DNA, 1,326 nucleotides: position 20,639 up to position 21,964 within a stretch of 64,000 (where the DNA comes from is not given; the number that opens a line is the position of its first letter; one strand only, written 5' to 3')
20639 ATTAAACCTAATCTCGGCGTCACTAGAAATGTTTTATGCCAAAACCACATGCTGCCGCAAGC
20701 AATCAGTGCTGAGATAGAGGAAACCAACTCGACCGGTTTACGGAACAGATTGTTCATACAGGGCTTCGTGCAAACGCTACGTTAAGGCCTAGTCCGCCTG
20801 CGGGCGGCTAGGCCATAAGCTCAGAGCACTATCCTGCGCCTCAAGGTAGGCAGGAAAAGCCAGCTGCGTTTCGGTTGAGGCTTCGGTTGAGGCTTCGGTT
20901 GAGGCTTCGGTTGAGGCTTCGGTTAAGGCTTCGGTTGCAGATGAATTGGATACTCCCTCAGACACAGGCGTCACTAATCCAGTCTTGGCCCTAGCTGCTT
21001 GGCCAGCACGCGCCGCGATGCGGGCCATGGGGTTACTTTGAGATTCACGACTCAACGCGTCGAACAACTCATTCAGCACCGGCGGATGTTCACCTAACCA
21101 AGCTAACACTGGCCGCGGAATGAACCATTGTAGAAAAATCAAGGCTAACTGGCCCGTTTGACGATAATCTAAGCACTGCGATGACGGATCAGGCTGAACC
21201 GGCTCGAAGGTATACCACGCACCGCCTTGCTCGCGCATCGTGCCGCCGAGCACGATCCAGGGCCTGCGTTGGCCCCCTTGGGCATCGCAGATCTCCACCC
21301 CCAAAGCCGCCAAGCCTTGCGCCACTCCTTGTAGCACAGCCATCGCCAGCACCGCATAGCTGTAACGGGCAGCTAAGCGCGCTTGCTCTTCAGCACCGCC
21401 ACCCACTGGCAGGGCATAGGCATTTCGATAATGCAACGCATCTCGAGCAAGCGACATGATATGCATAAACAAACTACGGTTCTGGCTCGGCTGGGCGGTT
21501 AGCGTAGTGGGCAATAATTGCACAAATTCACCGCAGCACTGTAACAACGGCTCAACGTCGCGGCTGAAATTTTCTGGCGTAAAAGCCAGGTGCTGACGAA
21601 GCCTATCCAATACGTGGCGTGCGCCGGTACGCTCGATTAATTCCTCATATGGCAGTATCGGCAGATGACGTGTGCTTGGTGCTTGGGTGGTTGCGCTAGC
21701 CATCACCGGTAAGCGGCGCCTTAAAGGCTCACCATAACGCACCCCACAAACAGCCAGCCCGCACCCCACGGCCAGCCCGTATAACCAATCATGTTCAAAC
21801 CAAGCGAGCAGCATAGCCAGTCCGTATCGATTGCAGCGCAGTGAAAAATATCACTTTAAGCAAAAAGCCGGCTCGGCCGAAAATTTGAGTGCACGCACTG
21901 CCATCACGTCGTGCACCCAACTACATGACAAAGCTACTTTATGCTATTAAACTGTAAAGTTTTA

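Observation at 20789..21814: MOBH relaxase fossil that lost both metal-binding motifs but keeps an open 341-codon frame and an N-terminal anchor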

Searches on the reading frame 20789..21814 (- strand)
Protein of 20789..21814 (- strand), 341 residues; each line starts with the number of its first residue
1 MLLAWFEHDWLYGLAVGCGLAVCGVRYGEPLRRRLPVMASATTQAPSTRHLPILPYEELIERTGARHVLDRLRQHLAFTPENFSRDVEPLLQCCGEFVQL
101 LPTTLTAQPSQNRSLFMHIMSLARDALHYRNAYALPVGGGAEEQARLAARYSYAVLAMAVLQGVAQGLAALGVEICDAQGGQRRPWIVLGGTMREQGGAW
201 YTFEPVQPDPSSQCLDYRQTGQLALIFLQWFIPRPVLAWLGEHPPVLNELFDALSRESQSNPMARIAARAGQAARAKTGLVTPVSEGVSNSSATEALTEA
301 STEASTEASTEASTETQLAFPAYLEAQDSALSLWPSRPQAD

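Call 3: search_protein_families(library=pfam, proteins=[window:20789-21814:-], max_evalue=1)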
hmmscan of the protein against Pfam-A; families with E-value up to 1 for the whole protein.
window:20789-21814:- (341 aa): 1 family
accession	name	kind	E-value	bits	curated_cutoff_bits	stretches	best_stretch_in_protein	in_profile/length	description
PF07514.17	TraI_2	-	1.8e-15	57.2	23.9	1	59-277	10-224/324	Putative helicase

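Call 4: search_protein_families(library=ncbifam, proteins=[window:20789-21814:-], max_evalue=1)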
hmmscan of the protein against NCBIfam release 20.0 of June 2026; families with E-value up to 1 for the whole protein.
window:20789-21814:- (341 aa): 2 families
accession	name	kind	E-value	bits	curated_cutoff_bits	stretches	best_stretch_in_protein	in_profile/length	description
NF041494.1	MobH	equivalog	5.3e-28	97.9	200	1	51-276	2-221/340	MobH family relaxase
TIGR03760.1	ICE_TraI_Pfluor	equivalog_domain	1e-20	74.3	161.4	1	54-276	7-215/218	integrating conjugative element relaxase, PFGI-1 class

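Call 8: find_homologous_proteins(query=window:20789-21814:-, max_evalue=0.001)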
Query window:20789-21814:- (341 aa): 4 proteins with E <= 0.001 among 8000 candidates.
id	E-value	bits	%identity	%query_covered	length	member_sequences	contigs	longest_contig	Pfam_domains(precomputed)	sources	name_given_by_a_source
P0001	3.9e-191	653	89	100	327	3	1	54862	PF07514.18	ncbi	-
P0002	7.9e-175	599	85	100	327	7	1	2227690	PF07514.18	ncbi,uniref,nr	ncbi:TraI domain-containing protein [Mycoavidus sp. SF9855]|uniref:TraI domain-containing protein n=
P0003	1.2e-38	151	47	47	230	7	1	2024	PF07514.18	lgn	-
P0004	3.7e-18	84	30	64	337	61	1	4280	PF07514.18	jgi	-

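Call 10: find_encoding_contigs(protein=P0002, flank=10000, max_places=4)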
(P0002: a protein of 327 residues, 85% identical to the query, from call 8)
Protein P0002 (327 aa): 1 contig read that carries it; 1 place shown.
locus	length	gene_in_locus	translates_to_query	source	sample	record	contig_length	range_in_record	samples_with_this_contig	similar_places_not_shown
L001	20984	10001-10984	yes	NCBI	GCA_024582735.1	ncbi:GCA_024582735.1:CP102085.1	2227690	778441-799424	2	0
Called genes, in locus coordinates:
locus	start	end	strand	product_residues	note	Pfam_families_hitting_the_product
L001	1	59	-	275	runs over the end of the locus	PF03524:CagX, PF10671:TcpQ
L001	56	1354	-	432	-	PF03743:TrbI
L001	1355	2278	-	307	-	PF03524:CagX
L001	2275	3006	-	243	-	PF04335:VirB8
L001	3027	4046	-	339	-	PF04610:TrbL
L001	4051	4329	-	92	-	-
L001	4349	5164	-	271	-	-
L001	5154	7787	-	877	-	PF27097:VirB4_TrbE_N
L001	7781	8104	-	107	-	PF05101:VirB3 (weak)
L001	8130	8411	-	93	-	-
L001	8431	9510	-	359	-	PF00437:T2SSE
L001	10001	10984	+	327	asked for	PF07514:TraI_2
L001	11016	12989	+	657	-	PF10412:TrwB_AAD_bind (faint), PF12696:TraG-D_C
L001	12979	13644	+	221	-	PF14348:DtrJ-like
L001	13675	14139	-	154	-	PF08808:RES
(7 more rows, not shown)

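Call 11: find_encoding_contigs(protein=P0001, flank=10000, max_places=4)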
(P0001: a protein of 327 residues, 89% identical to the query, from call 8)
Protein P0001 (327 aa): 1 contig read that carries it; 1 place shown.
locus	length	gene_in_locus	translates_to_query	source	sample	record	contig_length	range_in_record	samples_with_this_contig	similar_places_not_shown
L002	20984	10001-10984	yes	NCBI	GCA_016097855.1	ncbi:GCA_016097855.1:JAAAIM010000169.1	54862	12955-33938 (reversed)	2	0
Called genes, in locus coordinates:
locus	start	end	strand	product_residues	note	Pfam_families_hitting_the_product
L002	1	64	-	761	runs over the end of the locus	PF03524:CagX, PF10671:TcpQ, PF00263:Secretin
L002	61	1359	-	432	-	PF03743:TrbI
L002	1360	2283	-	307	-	PF03524:CagX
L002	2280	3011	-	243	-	PF04335:VirB8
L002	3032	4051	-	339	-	PF04610:TrbL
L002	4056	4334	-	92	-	-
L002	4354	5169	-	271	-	-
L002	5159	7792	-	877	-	PF27097:VirB4_TrbE_N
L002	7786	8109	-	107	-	PF05101:VirB3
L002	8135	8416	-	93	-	-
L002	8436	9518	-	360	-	PF00437:T2SSE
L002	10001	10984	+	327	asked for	PF07514:TraI_2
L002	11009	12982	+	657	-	PF10412:TrwB_AAD_bind (faint), PF12696:TraG-D_C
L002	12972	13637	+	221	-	PF14348:DtrJ-like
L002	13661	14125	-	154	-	PF08808:RES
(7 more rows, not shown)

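Call 17: find_related_loci(query=window:20789-21814:-, collection=genome_contigs, flank=10000)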
Query window:20789-21814:- (341 aa) in genome_contigs; peptide patterns used: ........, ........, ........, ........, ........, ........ (x = any residue, [..] = any of these).
41 stretches matched a pattern; 3 encode a relative of the query (tblastn E <= 1e-3); 3 distinct loci.
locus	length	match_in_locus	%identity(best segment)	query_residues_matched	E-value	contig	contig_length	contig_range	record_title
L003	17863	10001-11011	90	1-341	0e+0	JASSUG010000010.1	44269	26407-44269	MAG: Mycoavidus cysteinexigens isolate BRE-AD073 scaffold_10, whole genome shotgun sequence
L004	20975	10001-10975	89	1-341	0e+0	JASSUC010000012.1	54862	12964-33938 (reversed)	MAG: Mycoavidus cysteinexigens isolate BRE-AD045 NODE_56_length_54862_cov_9.254548, whole genome shotgun sequence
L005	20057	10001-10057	74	2-20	2e-5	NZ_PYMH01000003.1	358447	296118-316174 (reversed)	Photobacterium lutimaris strain JCM 13586 CFSAN065509_3, whole genome shotgun sequence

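Call 19: search_solved_structures(query=window:20789-21814:-, max_evalue=10, show_alignments=2)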
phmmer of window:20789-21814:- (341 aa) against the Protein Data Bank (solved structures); distinct sequences matched with E-value up to 10: 0.

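Call 30: find_homologous_proteins(query=A1, max_evalue=0.00001)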
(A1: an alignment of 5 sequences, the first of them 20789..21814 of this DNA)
Query A1 (5 sequences) (341 aa, profile of the alignment): 19 proteins with E <= 0.00001 among 8000 candidates.
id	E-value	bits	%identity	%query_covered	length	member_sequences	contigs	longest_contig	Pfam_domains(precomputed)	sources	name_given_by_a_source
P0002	3.7e-156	537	85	100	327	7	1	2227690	PF07514.18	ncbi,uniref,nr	ncbi:TraI domain-containing protein [Mycoavidus sp. SF9855]|uniref:TraI domain-containing protein n=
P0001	1.6e-155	535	89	100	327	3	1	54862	PF07514.18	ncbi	-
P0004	3.5e-140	485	30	64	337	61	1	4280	PF07514.18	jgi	-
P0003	1.0e-106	375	47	47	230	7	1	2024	PF07514.18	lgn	-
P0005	4.9e-100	353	28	66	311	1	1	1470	PF07514.18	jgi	-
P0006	3.5e-97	344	28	62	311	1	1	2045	PF07514.18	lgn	-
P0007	2.2e-96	341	29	62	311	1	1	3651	PF07514.18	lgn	-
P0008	1.9e-88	315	33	60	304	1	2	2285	PF07514.18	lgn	-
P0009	1.2e-87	312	27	80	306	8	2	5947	PF07514.18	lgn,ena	-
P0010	2.5e-85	305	32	60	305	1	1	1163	PF07514.18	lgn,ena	-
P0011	2.2e-81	292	29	81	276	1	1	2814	PF07514.18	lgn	-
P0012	4.9e-72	261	25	83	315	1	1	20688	PF07514.18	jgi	-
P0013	2.0e-65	239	31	67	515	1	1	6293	PF07514.18,PF07515.18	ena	-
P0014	1.7e-60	223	33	81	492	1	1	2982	PF07514.18,PF07515.18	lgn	-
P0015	1.8e-40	157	30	57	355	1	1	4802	PF07514.18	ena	-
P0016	4.9e-38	149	32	60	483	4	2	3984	PF07514.18,PF07515.18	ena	-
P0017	4.6e-37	146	31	60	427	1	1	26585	PF07514.18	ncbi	-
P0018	1.0e-34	138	27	65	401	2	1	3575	PF07514.18,PF07515.18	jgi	-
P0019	1.1e-24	105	25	68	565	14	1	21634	PF07514.18,PF07515.18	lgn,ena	-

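Call 33: search_protein_representatives(protein=window:20945-21814:-)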
Query: 290 residues. Proteins with E-value up to 0.001 (for the whole library): 370; up to 1e-10: 136; up to 1e-30: 4. The best 150 are listed.
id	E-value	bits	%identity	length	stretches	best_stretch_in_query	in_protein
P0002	4.4e-160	548.3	88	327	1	1-290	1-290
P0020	7.2e-42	160.3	42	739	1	43-275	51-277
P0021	8.6e-42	160.0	36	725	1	42-281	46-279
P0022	1.3e-31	126.6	34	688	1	30-276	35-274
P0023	2.9e-30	122.2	34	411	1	32-271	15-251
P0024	2.7e-29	119.0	34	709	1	29-272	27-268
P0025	4.7e-28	115.0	29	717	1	40-273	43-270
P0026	1.3e-26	110.3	33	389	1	48-279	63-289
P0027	5.5e-26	108.2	32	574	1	36-275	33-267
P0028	1.3e-25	106.9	30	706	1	4-270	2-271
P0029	2.8e-25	105.8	33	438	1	33-272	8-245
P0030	6.0e-25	104.7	33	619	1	48-271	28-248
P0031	9.4e-25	104.1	31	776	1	49-275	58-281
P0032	1.8e-23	99.9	31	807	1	38-273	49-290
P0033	5.8e-23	98.2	34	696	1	31-259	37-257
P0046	1.5e-20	90.3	31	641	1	8-261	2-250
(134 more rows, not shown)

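Call 37: list_cluster_members(proteins=[P0020, P0021, P0003, P0004, P0012, P0017, P0022, P0046])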
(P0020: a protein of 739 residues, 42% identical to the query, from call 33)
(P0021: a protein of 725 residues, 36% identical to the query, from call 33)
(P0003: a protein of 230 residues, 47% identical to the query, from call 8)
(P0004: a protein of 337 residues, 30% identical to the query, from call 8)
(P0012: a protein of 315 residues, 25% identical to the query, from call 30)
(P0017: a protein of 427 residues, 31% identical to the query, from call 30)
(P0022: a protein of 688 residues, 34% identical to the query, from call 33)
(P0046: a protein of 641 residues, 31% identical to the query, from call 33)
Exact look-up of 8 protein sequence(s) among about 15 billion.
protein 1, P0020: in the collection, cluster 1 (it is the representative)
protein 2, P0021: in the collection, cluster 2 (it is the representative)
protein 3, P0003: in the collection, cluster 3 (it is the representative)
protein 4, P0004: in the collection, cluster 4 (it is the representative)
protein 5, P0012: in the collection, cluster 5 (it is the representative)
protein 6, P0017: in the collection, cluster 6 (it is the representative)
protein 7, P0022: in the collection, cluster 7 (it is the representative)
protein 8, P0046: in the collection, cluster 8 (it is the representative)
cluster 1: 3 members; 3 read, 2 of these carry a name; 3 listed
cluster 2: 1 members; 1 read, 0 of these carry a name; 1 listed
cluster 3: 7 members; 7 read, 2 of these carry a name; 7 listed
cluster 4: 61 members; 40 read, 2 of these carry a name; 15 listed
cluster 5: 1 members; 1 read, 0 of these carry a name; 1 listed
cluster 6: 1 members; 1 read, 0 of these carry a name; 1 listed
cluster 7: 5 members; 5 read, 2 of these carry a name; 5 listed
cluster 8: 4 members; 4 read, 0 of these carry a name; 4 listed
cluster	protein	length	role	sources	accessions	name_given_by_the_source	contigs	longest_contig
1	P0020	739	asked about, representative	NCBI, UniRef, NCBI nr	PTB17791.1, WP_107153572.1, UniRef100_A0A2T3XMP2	relaxase [Trinickia symbiotica] | Relaxase n=1 Tax=Trinickia symbiotica TaxID=863227 RepID=A0A2T3XMP2_9BURK | MobH family relaxase [Trinickia symbiotica]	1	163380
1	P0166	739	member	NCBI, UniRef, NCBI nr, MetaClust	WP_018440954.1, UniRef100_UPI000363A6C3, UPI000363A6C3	MobH family relaxase [Trinickia symbiotica] | MobH family relaxase n=1 Tax=Trinickia symbiotica TaxID=863227 RepID=UPI000363A6C3 | status=active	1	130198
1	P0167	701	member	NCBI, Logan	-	-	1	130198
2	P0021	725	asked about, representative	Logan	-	-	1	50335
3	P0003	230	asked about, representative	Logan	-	-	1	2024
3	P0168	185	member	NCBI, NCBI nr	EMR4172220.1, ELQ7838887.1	TraI domain-containing protein, partial [Pseudomonas aeruginosa] | TraI domain-containing protein [Pseudomonas aeruginosa]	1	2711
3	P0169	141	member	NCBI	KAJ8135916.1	hypothetical protein OY671_010871, partial [Metschnikowia pulcherrima]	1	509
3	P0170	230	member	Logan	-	-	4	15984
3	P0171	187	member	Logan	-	-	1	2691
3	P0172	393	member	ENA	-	-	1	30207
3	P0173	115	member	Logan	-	-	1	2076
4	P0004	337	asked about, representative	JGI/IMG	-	-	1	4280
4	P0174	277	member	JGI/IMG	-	hypothetical protein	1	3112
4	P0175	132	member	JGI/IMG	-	hypothetical protein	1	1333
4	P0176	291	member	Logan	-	-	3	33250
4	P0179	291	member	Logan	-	-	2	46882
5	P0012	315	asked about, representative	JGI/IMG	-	-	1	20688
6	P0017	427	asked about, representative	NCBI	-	-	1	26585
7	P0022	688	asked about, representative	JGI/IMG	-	-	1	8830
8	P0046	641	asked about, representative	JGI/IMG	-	-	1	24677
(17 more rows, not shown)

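Call 40: find_encoding_contigs(protein=P0020, flank=10000, max_places=2)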
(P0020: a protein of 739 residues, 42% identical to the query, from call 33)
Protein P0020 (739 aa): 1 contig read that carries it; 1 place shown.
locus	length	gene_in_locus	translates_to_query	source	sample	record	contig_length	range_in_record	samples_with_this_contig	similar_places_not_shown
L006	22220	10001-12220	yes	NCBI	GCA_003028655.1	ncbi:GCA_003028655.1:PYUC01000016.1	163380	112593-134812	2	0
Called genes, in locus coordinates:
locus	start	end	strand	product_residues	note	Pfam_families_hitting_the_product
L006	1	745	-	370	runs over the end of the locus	PF03524:CagX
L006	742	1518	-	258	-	PF04335:VirB8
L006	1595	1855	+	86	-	-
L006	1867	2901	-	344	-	PF04610:TrbL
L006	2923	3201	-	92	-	-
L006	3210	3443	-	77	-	-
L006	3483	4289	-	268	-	-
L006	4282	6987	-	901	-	PF27097:VirB4_TrbE_N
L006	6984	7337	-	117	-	PF05101:VirB3 (weak)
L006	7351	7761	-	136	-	-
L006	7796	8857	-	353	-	PF00437:T2SSE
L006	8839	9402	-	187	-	PF01464:SLT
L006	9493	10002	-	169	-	-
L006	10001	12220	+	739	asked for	PF07514:TraI_2, PF07515:TraI_2_C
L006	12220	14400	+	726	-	PF10412:TrwB_AAD_bind (faint), PF12696:TraG-D_C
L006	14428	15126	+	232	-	PF14348:DtrJ-like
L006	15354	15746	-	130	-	-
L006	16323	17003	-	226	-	-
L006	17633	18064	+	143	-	-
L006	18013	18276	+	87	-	PF04326:SLFN_AlbA_2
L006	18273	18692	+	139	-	-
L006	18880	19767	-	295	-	PF00990:GGDEF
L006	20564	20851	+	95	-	-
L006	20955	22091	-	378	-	PF08448:PAS_4 (weak), PF13426:PAS_9 (weak), PF07730:HisKA_3, PF02518:HATPase_c (weak)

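Call 41: find_encoding_contigs(protein=P0012, flank=10000, max_places=2)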
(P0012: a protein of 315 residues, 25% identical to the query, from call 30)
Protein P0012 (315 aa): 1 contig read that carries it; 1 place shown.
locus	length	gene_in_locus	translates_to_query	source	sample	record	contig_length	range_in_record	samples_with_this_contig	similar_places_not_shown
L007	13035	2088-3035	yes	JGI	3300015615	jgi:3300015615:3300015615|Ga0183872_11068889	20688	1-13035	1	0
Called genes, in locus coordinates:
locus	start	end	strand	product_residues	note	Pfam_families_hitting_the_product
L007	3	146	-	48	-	?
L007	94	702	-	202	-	PF05309:TraE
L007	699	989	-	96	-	PF07178:TraL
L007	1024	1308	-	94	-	PF04956:TrbC (weak)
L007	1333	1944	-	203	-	PF01464:SLT, PF18896:SLT_3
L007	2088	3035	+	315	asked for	PF07514:TraI_2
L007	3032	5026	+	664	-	PF10412:TrwB_AAD_bind (faint), PF12696:TraG-D_C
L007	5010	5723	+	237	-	PF14348:DtrJ-like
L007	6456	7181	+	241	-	PF00078:RVT_1, PF08388:GIIM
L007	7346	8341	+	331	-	PF00078:RVT_1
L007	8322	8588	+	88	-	PF08388:GIIM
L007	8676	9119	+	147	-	PF00665:rve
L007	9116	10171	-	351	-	PF00126:HTH_1, PF03466:LysR_substrate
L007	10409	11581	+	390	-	PF02771:Acyl-CoA_dh_N, PF02770:Acyl-CoA_dh_M, PF00441:Acyl-CoA_dh_1, PF08028:Acyl-CoA_dh_2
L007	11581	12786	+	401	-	PF02515:CoA_transf_3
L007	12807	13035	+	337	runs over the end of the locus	PF00389:2-Hacid_dh, PF02826:2-Hacid_dh_C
